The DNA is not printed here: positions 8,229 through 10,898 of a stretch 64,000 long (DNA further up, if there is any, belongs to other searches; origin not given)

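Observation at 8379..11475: Single-polypeptide phosphorelay-like response regulator with a degenerate GGDEF domain, translationally coupled to an Sfp-type PPTase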

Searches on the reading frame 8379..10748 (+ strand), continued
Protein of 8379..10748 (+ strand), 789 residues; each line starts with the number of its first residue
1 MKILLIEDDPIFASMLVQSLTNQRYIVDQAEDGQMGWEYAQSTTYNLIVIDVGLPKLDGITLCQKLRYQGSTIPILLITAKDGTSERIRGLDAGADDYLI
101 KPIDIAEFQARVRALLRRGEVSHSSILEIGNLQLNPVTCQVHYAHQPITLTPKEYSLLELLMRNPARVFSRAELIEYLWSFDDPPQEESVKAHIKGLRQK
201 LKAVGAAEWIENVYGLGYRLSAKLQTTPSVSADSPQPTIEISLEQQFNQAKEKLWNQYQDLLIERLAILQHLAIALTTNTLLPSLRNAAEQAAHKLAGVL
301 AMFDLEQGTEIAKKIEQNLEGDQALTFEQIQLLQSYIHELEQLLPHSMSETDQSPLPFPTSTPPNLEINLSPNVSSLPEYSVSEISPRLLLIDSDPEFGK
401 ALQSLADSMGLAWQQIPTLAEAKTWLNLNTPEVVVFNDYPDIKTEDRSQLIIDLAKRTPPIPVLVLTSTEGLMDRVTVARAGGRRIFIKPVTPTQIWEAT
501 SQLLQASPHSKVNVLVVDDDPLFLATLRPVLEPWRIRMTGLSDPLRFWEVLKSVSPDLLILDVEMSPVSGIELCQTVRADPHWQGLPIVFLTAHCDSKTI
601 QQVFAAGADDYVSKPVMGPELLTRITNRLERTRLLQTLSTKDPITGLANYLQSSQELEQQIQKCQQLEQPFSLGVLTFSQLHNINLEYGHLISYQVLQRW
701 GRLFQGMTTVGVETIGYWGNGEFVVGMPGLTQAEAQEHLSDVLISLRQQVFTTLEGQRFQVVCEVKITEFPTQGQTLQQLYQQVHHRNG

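Call 8: find_homologous_proteins(query=window:8379-10745:+, max_evalue=1e-10)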
Query window:8379-10745:+ (789 aa): 4067 proteins with E <= 1e-10 among 8000 candidates; the best 120 are listed.
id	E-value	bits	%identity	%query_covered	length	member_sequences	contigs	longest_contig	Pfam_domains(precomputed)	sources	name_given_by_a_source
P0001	0.0e+0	1718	97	100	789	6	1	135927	PF00486.35,PF00990.27,PF00072.31,PF01627.29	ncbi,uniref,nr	ncbi:response regulator [Planktothrix sp. FACHB-1365]|uniref:response regulator n=1 Tax=Planktothrix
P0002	2.1e-284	964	57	99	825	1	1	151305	PF00486.35,PF00990.27,PF00072.31,PF01627.29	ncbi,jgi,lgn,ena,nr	ncbi:MAG: response regulator [Aphanothece sp. CMT-3BRIN-NPC111]|jgi:diguanylate cyclase (GGDEF)-like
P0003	2.5e-284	964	55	62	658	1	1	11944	PF00486.35,PF00990.27,PF00072.31,PF01627.29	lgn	-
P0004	2.3e-282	957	58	99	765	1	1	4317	PF00486.35,PF00990.27,PF00072.31,PF01627.29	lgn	-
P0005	3.4e-282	956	58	99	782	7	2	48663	PF00486.35,PF00990.27,PF00072.31,PF01627.29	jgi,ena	jgi:diguanylate cyclase (GGDEF)-like protein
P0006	2.3e-281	954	57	99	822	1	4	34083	PF00486.35,PF00990.27,PF00072.31,PF01627.29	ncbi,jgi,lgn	jgi:diguanylate cyclase (GGDEF)-like protein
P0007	2.0e-280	951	55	62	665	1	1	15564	PF00486.35,PF00990.27,PF00072.31,PF01627.29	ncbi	-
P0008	2.5e-280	950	57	99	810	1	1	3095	PF00486.35,PF00990.27,PF00072.31,PF01627.29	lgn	-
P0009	4.4e-280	949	56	99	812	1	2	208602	PF00486.35,PF00990.27,PF00072.31,PF01627.29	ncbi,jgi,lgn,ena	ncbi:MAG TPA: response regulator [Oculatellaceae cyanobacterium]|jgi:diguanylate cyclase (GGDEF)-lik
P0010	1.4e-277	941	56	99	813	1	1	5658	PF00486.35,PF00990.27,PF00072.31,PF01627.29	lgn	-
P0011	1.8e-277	941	57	99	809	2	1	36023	PF00486.35,PF00990.27,PF00072.31,PF01627.29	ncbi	-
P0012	4.1e-277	940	57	99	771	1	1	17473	PF00486.35,PF00990.27,PF00072.31,PF01627.29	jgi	jgi:diguanylate cyclase (GGDEF)-like protein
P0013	8.4e-277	939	56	99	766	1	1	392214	PF00486.35,PF00990.27,PF00072.31,PF01627.29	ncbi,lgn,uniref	ncbi:response regulator [Aerosakkonemataceae cyanobacterium BLCC-F154]|uniref:Response regulator n=1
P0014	1.1e-276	938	56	99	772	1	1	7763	PF00486.35,PF00990.27,PF00072.31,PF01627.29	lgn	-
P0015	2.7e-276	937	56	99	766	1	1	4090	PF00486.35,PF00990.27,PF00072.31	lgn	-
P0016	3.3e-276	937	57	99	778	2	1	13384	PF00486.35,PF00990.27,PF00072.31,PF01627.29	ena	-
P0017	3.5e-276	937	58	99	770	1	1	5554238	PF00486.35,PF00990.27,PF00072.31,PF01627.29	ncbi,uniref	ncbi:response regulator [Leptothermofonsia sp. ETS-13]|uniref:response regulator n=1 Tax=Leptothermo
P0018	2.0e-274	931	56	99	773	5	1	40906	PF00486.35,PF00990.27,PF00072.31,PF01627.29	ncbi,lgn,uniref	ncbi:response regulator [Floridanema aerugineum]|uniref:Response regulator n=1 Tax=Floridaenema aeru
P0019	7.0e-274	929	57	99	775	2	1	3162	PF00486.35,PF00990.27,PF00072.31,PF01627.29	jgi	jgi:diguanylate cyclase (GGDEF)-like protein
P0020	9.5e-273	925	56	99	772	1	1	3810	PF00486.35,PF00990.27,PF00072.31,PF01627.29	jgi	-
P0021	4.9e-272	923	56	99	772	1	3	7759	PF00486.35,PF00990.27,PF00072.31,PF01627.29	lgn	-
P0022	6.5e-272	922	56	99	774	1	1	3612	PF00486.35,PF00990.27,PF00072.31,PF01627.29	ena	-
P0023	6.9e-272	922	56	99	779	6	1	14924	PF00486.35,PF00990.27,PF00072.31,PF01627.29,PF21695.4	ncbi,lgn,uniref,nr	ncbi:multi-component transcriptional regulator [Nostoc sp. KVJ20]|uniref:response regulator n=1 Tax=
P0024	3.0e-271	920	55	100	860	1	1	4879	PF00486.35,PF00990.27,PF00072.31,PF01627.29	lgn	-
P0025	3.2e-271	920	56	99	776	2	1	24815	PF00486.35,PF00990.27,PF00072.31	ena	-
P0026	6.3e-271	919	56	99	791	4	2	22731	PF00486.35,PF00990.27,PF00072.31,PF01627.29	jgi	jgi:diguanylate cyclase (GGDEF)-like protein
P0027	1.0e-270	918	55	99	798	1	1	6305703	PF00486.35,PF00990.27,PF00072.31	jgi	jgi:diguanylate cyclase (GGDEF)-like protein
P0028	1.1e-270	918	55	99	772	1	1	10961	PF00486.35,PF00990.27,PF00072.31,PF01627.29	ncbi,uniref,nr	ncbi:response regulator [Phormidium sp. LEGE 05292]|uniref:response regulator n=1 Tax=[Phormidium] s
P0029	1.2e-270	918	56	99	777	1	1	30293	PF00486.35,PF00990.27,PF00072.31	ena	-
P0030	1.7e-270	918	57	99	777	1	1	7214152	PF00486.35,PF00990.27,PF00072.31,PF01627.29,PF21695.4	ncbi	ncbi:response regulator [Nostoc sp. UIC 10890]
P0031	4.5e-270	916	55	99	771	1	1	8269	PF00486.35,PF00990.27,PF00072.31,PF01627.29,PF21695.4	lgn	-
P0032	7.1e-270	916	56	99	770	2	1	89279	PF00486.35,PF00990.27,PF00072.31,PF01627.29,PF21695.4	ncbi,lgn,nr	ncbi:multi-component transcriptional regulator [Nostoc sp. RF31YmG]|nr:multi-component transcription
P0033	8.6e-270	915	55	99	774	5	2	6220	PF00486.35,PF00990.27,PF00072.31,PF01627.29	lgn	-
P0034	1.5e-269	915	55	99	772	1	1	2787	PF00486.35,PF00990.27,PF00072.31,PF01627.29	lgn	-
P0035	2.4e-269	914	54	99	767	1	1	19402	PF00486.35,PF00990.27,PF00072.31,PF01627.29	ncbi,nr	ncbi:response regulator [Pleurocapsales cyanobacterium LEGE 06147]|nr:response regulator [Pleurocaps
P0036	3.9e-269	913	55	99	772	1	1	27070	PF00486.35,PF00990.27,PF00072.31,PF01627.29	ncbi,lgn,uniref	ncbi:response regulator [Floridanema evergladense]|uniref:Response regulator n=1 Tax=Floridaenema ev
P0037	2.1e-268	911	57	99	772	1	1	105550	PF00486.35,PF00990.27,PF00072.31,PF01627.29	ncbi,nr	ncbi:response regulator [Nostoc sp. CHAB 5844]|nr:response regulator [Nostoc sp. CHAB 5844]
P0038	2.5e-268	911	55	99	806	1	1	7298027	PF00486.35,PF00990.27,PF00072.31,PF01627.29,PF21695.4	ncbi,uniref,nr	ncbi:response regulator [Kovacikia minuta CCNUW1]|uniref:response regulator n=1 Tax=Kovacikia minuta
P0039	2.6e-268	911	54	99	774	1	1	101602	PF00486.35,PF00990.27,PF00072.31,PF01627.29,PF21695.4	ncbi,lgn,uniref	ncbi:response regulator [Nostoc sp.]|uniref:response regulator n=1 Tax=Nostoc sp. TaxID=1180 RepID=U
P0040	2.7e-268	911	56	99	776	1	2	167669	PF00486.35,PF00990.27,PF00072.31,PF01627.29,PF21695.4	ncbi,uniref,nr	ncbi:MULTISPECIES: response regulator [Nostoc]|uniref:Response regulator n=2 Tax=Nostoc TaxID=1177 R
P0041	3.2e-268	910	55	99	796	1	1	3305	PF00486.35,PF00990.27,PF00072.31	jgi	jgi:diguanylate cyclase (GGDEF)-like protein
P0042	3.3e-268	910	56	99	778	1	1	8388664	PF00486.35,PF00990.27,PF00072.31,PF01627.29,PF21695.4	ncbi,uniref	ncbi:response regulator [Nostoc sp. UHCC 0302]|uniref:response regulator n=1 Tax=Nostoc sp. UHCC 030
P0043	6.2e-268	909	56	99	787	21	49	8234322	PF00486.35,PF00990.27,PF00072.31,PF01627.29,PF21695.4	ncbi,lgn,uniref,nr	ncbi:response regulator [Nostoc punctiforme]|uniref:Multi-component transcriptional regulator, winge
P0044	7.0e-268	909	56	99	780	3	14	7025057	PF00486.35,PF00990.27,PF00072.31,PF01627.29,PF21695.4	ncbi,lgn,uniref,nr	ncbi:response regulator [Nostoc sp. FACHB-892]|uniref:response regulator n=1 Tax=Nostoc sp. FACHB-89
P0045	7.5e-268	909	56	99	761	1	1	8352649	PF00486.35,PF00990.27,PF00072.31,PF06490.18,PF01627.29,PF21695.4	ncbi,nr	ncbi:multi-component transcriptional regulator [Nostoc carneum NIES-2107]|nr:multi-component transcr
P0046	1.1e-267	908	56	99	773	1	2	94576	PF00486.35,PF00990.27,PF00072.31,PF01627.29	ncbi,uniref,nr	ncbi:response regulator [Nostoc sp. FACHB-152]|uniref:response regulator n=1 Tax=unclassified Nostoc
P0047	1.2e-267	908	56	99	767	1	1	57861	PF00486.35,PF00990.27,PF00072.31,PF01627.29,PF21695.4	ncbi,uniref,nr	ncbi:multi-component transcriptional regulator [Nostoc sp. T09]|uniref:response regulator n=1 Tax=No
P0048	1.3e-267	908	55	99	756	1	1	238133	PF00486.35,PF00990.27,PF00072.31,PF01627.29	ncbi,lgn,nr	ncbi:multi-component transcriptional regulator [Calothrix sp. HK-06]|nr:multi-component transcriptio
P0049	1.3e-267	908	54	99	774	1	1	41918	PF00486.35,PF00990.27,PF00072.31,PF01627.29,PF21695.4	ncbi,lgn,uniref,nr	ncbi:MAG: response regulator [Nostoc sp. ChiQUE02]|uniref:response regulator n=1 Tax=Nostoc sp. ChiQ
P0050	1.3e-267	908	54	100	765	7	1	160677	PF00486.35,PF00990.27,PF00072.31,PF01627.29,PF21695.4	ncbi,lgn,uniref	ncbi:response regulator [Nostoc sp.]|uniref:response regulator n=1 Tax=Nostoc sp. TaxID=1180 RepID=U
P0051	1.4e-267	908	55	99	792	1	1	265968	PF00486.35,PF00990.27,PF00072.31,PF01627.29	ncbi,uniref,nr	ncbi:response regulator [Chlorogloeopsis sp. ULAP01]|uniref:response regulator n=1 Tax=Chlorogloeops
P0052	1.6e-267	908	56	99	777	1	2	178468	PF00486.35,PF00990.27,PF00072.31,PF01627.29,PF21695.4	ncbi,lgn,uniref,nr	ncbi:MAG: response regulator [Nostoc sp. DedVER02]|uniref:response regulator n=1 Tax=unclassified No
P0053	2.0e-267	908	54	99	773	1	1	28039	PF00486.35,PF00990.27,PF00072.31,PF01627.29,PF21695.4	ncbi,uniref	ncbi:response regulator [Nostoc sp.]|uniref:response regulator n=1 Tax=Nostoc sp. TaxID=1180 RepID=U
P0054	2.4e-267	907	55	99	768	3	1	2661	PF00486.35,PF00990.27,PF00072.31,PF01627.29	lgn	-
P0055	3.7e-267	907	56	99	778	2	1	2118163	PF00486.35,PF00990.27,PF00072.31,PF01627.29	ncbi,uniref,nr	ncbi:response regulator [Nostoc sphaeroides CHAB 2801]|uniref:response regulator n=1 Tax=Nostoc spha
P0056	4.6e-267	906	55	99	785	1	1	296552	PF00486.35,PF00990.27,PF00072.31,PF01627.29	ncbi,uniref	ncbi:response regulator [Chlorogloeopsis sp. ULAP02]|uniref:response regulator n=1 Tax=Chlorogloeops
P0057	5.6e-267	906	54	100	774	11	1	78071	PF00486.35,PF00990.27,PF00072.31,PF01627.29,PF21695.4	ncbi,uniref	ncbi:MAG: response regulator [Nostoc sp.]|uniref:response regulator n=1 Tax=Nostoc sp. TaxID=1180 Re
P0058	5.9e-267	906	56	99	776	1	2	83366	PF00486.35,PF00990.27,PF00072.31,PF01627.29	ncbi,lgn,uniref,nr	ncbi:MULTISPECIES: response regulator [unclassified Nostoc]|uniref:response regulator n=1 Tax=unclas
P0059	6.8e-267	906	56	99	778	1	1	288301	PF00486.35,PF00990.27,PF00072.31,PF01627.29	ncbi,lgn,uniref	ncbi:MAG: response regulator [Nostoc sp.]|uniref:response regulator n=1 Tax=Nostoc sp. TaxID=1180 Re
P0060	9.1e-267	905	54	99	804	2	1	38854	PF00486.35,PF00990.27,PF00072.31,PF01627.29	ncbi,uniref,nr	ncbi:response regulator [Dendronalium sp. ChiSLP03b]|uniref:response regulator n=1 Tax=Dendronalium 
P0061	9.3e-267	905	55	99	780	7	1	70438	PF00486.35,PF00990.27,PF00072.31,PF01627.29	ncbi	-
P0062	1.1e-266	905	57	99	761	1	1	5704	PF00486.35,PF00990.27,PF00072.31,PF01627.29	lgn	-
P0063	1.8e-266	904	55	99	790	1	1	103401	PF00486.35,PF00990.27,PF00072.31,PF01627.29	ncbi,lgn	-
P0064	2.2e-266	904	57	99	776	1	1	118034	PF00486.35,PF00990.27,PF00072.31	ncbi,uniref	ncbi:MAG: response regulator [Nostoc sp.]|uniref:response regulator n=1 Tax=Nostoc sp. TaxID=1180 Re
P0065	2.3e-266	904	55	99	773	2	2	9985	PF00486.35,PF00990.27,PF00072.31,PF01627.29,PF21695.4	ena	-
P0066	4.1e-266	903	54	99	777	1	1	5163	PF00486.35,PF00990.27,PF00072.31,PF01627.29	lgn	-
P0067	4.2e-266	903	55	99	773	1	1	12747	PF00486.35,PF00990.27,PF00072.31,PF01627.29,PF21695.4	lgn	-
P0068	5.4e-266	903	54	100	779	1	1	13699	PF00486.35,PF00990.27,PF00072.31,PF01627.29,PF21695.4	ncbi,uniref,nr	ncbi:response regulator [Nostoc sp. 'Peltigera malacea cyanobiont' DB3992]|uniref:response regulator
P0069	7.9e-266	902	56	99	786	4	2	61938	PF00486.35,PF00990.27,PF00072.31,PF01627.29,PF21695.4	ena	-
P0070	9.5e-266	902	56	99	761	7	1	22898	PF00486.35,PF00990.27,PF00072.31,PF01627.29,PF21695.4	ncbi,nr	ncbi:response regulator [Nostoc linckia FACHB-104]|nr:response regulator [Nostoc linckia FACHB-104]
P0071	1.1e-265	902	53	100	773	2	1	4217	PF00486.35,PF00990.27,PF00072.31,PF01627.29,PF21695.4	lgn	-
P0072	1.3e-265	902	55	99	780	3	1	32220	PF00486.35,PF00990.27,PF00072.31,PF01627.29,PF21695.4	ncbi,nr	ncbi:response regulator [Nostoc sp. XA013]|nr:response regulator [Nostoc sp. XA013]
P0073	2.0e-265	901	54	99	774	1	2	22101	PF00486.35,PF00990.27,PF00072.31,PF01627.29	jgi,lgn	jgi:diguanylate cyclase (GGDEF)-like protein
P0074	2.4e-265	901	56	99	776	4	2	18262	PF00486.35,PF00990.27,PF00072.31,PF01627.29,PF21695.4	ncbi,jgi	jgi:diguanylate cyclase (GGDEF)-like protein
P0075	2.6e-265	901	55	99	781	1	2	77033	PF00486.35,PF00990.27,PF00072.31,PF06490.18,PF01627.29,PF21695.4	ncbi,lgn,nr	ncbi:MAG: response regulator [Aulosira sp. ZfuVER01]|nr:response regulator [Aulosira sp. ZfuVER01] M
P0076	3.4e-265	900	56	99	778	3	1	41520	PF00486.35,PF00990.27,PF00072.31,PF01627.29,PF21695.4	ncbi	-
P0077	4.9e-265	900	56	99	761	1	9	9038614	PF00486.35,PF00990.27,PF00072.31,PF01627.29,PF21695.4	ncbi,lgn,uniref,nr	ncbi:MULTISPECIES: response regulator [unclassified Tolypothrix]|uniref:response regulator n=1 Tax=u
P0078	5.6e-265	900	54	100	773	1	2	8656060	PF00486.35,PF00990.27,PF00072.31,PF01627.29,PF21695.4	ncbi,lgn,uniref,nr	ncbi:response regulator [Calothrix sp. NIES-2098]|uniref:response regulator n=1 Tax=Calothrix sp. NI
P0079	8.6e-265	899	54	100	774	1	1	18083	PF00486.35,PF00990.27,PF00072.31,PF01627.29,PF21695.4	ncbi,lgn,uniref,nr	ncbi:response regulator [Nostoc sp. DedSLP04]|uniref:response regulator n=1 Tax=Nostoc sp. DedSLP04 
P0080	8.7e-265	899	54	99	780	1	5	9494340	PF00486.35,PF00990.27,PF00072.31,PF01627.29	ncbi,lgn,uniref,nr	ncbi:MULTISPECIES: response regulator [Nostocales]|uniref:Multi-component transcriptional regulator 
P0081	2.0e-264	898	53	100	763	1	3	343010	PF00486.35,PF00990.27,PF00072.31,PF01627.29,PF21695.4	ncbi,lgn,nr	ncbi:MAG: response regulator [Nostoc sp. ChiSLP02]|nr:response regulator [Nostoc sp. DedSLP05] MDZ80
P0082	2.3e-264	897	53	99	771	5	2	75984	PF00486.35,PF00990.27,PF00072.31,PF01627.29,PF21695.4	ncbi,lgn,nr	ncbi:multi-component transcriptional regulator [Nostoc calcicola FACHB-389]|nr:response regulator [N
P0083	3.2e-264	897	53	100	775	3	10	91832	PF00486.35,PF00990.27,PF00072.31,PF01627.29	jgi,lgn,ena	jgi:diguanylate cyclase (GGDEF)-like protein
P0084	4.5e-264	897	53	100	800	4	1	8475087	PF00486.35,PF00990.27,PF00072.31,PF01627.29,PF21695.4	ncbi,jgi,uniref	ncbi:response regulator [Nostoc sp. DSM 114167]|jgi:diguanylate cyclase (GGDEF)-like protein|uniref:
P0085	6.2e-264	896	55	100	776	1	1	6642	PF00486.35,PF00990.27,PF00072.31,PF01627.29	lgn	-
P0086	1.1e-263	895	55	99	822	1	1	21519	PF00486.35,PF00990.27,PF00072.31,PF01627.29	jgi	jgi:diguanylate cyclase (GGDEF)-like protein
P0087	1.1e-263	895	54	100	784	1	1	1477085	PF00486.35,PF00990.27,PF00072.31,PF01627.29,PF21695.4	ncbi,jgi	ncbi:two-component system response regulator RppA [Nostoc sp. DSM 114160]|jgi:diguanylate cyclase (G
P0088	1.1e-263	895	54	100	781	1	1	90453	PF00486.35,PF00990.27,PF00072.31,PF01627.29,PF21695.4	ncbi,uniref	ncbi:response regulator [Nostoc sp. PCC 9305]|uniref:response regulator n=1 Tax=Nostoc sp. PCC 9305 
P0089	1.4e-263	895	53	99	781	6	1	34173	PF00486.35,PF00990.27,PF00072.31,PF01627.29,PF21695.4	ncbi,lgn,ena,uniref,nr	ncbi:MAG: response regulator [Nostoc sp. JL31]|uniref:response regulator n=1 Tax=Nostoc sp. JL31 Tax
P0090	1.5e-263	895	53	99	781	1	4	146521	PF00486.35,PF00990.27,PF00072.31,PF01627.29,PF21695.4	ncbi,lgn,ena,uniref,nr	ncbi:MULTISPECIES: response regulator [unclassified Nostoc]|uniref:response regulator n=1 Tax=unclas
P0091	3.4e-263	894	53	99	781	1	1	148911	PF00486.35,PF00990.27,PF00072.31,PF01627.29,PF21695.4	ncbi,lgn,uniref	ncbi:response regulator [Nostoc sp.]|uniref:response regulator n=1 Tax=Nostoc sp. TaxID=1180 RepID=U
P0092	3.8e-263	893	53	100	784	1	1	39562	PF00486.35,PF00990.27,PF00072.31,PF01627.29,PF21695.4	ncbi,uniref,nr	ncbi:MAG: response regulator [Nostoc sp. DedSLP03]|uniref:response regulator n=1 Tax=Nostoc sp. DedS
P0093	9.0e-263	892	52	99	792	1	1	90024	PF00486.35,PF00990.27,PF00072.31,PF01627.29,PF21695.4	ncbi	ncbi:MAG: response regulator [Nostoc sp.]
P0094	1.1e-262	892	54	99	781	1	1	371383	PF00486.35,PF00990.27,PF00072.31,PF01627.29,PF21695.4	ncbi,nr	ncbi:response regulator [Nostoc sp. CHAB 5824]|nr:response regulator [Nostoc sp. CHAB 5824]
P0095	1.3e-262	892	53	99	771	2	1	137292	PF00486.35,PF00990.27,PF00072.31,PF01627.29,PF21695.4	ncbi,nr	ncbi:MAG: response regulator [Nostoc sp. S4]|nr:response regulator [Nostoc sp. S4]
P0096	1.4e-262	892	53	99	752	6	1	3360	PF00486.35,PF00990.27,PF00072.31,PF01627.29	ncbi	-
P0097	2.0e-262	891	55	99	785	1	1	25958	PF00486.35,PF00990.27,PF00072.31,PF01627.29,PF21695.4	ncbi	-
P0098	2.2e-262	891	52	100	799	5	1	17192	PF00486.35,PF00990.27,PF00072.31,PF01627.29,PF21695.4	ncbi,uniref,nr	ncbi:response regulator [Nostoc sp. DedQUE09]|uniref:response regulator n=1 Tax=Nostoc sp. DedQUE09 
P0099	2.3e-262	891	53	100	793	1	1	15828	PF00486.35,PF00990.27,PF00072.31,PF01627.29,PF21695.4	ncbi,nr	ncbi:response regulator [Nostoc sp. DedQUE07]|nr:response regulator [Nostoc sp. DedQUE07] MDZ8128489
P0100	4.9e-262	890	54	99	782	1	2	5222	PF00486.35,PF00990.27,PF00072.31,PF01627.29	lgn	-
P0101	5.0e-262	890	53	100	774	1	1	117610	PF00486.35,PF00990.27,PF00072.31,PF01627.29,PF21695.4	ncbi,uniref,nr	ncbi:response regulator [Nostoc sp. ChiSLP03a]|uniref:response regulator n=1 Tax=Nostoc sp. ChiSLP03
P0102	5.8e-262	890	54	99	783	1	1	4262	PF00486.35,PF00990.27,PF00072.31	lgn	-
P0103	7.2e-262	889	55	99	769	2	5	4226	PF00486.35,PF00990.27,PF00072.31,PF06490.18,PF01627.29,PF21695.4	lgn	-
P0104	8.2e-262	889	53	100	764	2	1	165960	PF00486.35,PF00990.27,PF00072.31,PF01627.29,PF21695.4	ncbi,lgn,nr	ncbi:MAG: response regulator [Nostoc sp. ChiQUE01a]|nr:response regulator [Nostoc sp. ChiQUE01a]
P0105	1.0e-261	889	54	99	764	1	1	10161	PF00486.35,PF00990.27,PF00072.31,PF01627.29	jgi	jgi:diguanylate cyclase (GGDEF)-like protein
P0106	1.1e-261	889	53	100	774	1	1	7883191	PF00486.35,PF00990.27,PF00072.31,PF01627.29,PF21695.4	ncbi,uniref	ncbi:response regulator [Nostoc sp. C117]|uniref:response regulator n=1 Tax=Nostoc sp. C117 TaxID=33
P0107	1.2e-261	888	53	100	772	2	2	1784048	PF00486.35,PF00990.27,PF00072.31,PF01627.29,PF21695.4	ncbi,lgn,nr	ncbi:multi-component transcriptional regulator (plasmid) [Nostoc linckia NIES-25]|nr:multi-component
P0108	1.4e-261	888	54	99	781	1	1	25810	PF00486.35,PF00990.27,PF00072.31,PF01627.29,PF21695.4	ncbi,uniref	ncbi:MAG: response regulator [Nostoc sp.]|uniref:response regulator n=1 Tax=Nostoc sp. TaxID=1180 Re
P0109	1.7e-261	888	54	99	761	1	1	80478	PF00486.35,PF00990.27,PF00072.31,PF01627.29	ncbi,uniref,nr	ncbi:response regulator [Stenomitos frigidus]|uniref:Multi-component transcriptional regulator n=1 T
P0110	3.0e-261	887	53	99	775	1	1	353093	PF00486.35,PF00990.27,PF00072.31,PF01627.29,PF21695.4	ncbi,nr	ncbi:multi-component transcriptional regulator [Nostoc sp. ATCC 43529]|nr:multi-component transcript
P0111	3.9e-261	887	53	99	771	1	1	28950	PF00486.35,PF00990.27,PF00072.31,PF01627.29,PF21695.4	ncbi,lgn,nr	ncbi:MAG: response regulator [Nostoc sp. SerVER01]|nr:response regulator [Nostoc sp. SerVER01]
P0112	4.7e-261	887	54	99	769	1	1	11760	PF00486.35,PF00990.27,PF00072.31,PF01627.29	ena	-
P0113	7.0e-261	886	53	99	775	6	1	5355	PF00486.35,PF00990.27,PF00072.31,PF01627.29,PF21695.4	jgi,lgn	-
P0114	1.4e-260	885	53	99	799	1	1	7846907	PF00486.35,PF00990.27,PF00072.31,PF01627.29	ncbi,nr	ncbi:multi-component transcriptional regulator [Nostocales cyanobacterium HT-58-2]|nr:multi-componen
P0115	1.4e-260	885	55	99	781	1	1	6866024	PF00486.35,PF00990.27,PF00072.31,PF01627.29,PF21695.4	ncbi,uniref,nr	ncbi:response regulator [Halotia branconii]|uniref:Response regulator n=1 Tax=Halotia branconii CENA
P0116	2.0e-260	884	54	99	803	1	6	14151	PF00486.35,PF00990.27,PF00072.31,PF01627.29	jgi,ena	jgi:diguanylate cyclase (GGDEF)-like protein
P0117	2.9e-260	884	54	99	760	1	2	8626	PF00486.35,PF23198.2,PF00990.27,PF00072.31,PF06490.18,PF01627.29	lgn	-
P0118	3.2e-260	884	53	99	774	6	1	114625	PF00486.35,PF00990.27,PF00072.31,PF01627.29,PF21695.4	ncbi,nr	ncbi:MAG: response regulator [Nostoc sp. DedQUE12a]|nr:response regulator [Nostoc sp. DedQUE12a]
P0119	3.3e-260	884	53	99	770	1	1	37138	PF00486.35,PF00990.27,PF00072.31,PF01627.29,PF21695.4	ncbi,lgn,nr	ncbi:MAG: response regulator [Nostoc sp. DedQUE11]|nr:response regulator [Nostoc sp. DedQUE11]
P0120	3.5e-260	884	53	100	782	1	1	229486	PF00486.35,PF00990.27,PF00072.31,PF01627.29,PF21695.4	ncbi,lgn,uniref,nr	ncbi:MAG: response regulator [Nostoc sp. DedQUE08]|uniref:response regulator n=1 Tax=Nostoc sp. DedQ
